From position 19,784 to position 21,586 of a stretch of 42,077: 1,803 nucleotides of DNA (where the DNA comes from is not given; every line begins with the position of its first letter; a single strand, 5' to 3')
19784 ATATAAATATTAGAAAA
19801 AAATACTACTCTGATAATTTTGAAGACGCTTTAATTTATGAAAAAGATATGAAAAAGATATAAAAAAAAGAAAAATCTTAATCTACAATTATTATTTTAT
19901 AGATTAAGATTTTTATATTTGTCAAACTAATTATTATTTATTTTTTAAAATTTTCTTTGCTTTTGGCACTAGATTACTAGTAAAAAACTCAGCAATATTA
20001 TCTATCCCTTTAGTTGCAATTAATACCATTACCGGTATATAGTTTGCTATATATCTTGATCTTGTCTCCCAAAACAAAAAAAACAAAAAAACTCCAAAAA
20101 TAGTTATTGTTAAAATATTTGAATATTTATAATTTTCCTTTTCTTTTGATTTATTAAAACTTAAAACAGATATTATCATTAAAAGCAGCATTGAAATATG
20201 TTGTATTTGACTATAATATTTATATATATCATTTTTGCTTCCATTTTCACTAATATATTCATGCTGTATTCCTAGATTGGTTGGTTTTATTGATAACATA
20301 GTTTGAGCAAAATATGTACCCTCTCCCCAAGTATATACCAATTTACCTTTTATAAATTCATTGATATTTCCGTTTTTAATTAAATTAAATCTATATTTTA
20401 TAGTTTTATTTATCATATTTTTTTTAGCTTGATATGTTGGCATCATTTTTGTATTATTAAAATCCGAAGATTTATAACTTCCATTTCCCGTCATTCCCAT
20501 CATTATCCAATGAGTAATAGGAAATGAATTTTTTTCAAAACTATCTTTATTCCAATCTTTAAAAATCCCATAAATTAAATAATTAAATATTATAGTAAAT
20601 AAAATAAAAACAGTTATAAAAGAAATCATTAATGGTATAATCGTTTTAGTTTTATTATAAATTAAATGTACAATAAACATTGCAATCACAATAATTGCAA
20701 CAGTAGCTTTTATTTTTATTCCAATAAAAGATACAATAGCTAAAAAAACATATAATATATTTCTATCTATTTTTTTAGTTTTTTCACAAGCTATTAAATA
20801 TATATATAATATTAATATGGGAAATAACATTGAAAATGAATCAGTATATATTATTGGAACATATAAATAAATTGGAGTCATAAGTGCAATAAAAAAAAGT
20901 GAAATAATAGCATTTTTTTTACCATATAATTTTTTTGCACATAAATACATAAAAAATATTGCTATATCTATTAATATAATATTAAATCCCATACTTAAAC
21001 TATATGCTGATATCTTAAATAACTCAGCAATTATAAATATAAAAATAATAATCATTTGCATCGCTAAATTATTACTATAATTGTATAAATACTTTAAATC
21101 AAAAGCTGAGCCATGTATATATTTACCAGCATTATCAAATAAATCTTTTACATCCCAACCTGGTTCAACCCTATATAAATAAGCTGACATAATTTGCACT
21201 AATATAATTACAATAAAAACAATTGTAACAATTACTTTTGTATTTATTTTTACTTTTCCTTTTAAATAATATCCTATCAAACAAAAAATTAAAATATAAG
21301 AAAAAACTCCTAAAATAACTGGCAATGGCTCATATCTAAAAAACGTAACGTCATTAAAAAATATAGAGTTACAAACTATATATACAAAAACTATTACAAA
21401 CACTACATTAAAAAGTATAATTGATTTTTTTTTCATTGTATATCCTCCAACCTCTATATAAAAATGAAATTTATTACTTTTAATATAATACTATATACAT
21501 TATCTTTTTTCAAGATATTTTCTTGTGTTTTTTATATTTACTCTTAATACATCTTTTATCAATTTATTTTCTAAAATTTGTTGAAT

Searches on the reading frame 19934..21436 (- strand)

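Call 51: search_protein_families(library=pfam, proteins=[window:19934-21436:-], max_evalue=0.01)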
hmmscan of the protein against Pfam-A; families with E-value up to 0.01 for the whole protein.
window:19934-21436:- (500 aa): 1 family
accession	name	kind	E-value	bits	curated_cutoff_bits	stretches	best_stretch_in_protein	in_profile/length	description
PF13231.12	PMT_2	-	1.2e-06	29.2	26.1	1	132-284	9-155/160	Dolichyl-phosphate-mannose-protein mannosyltransferase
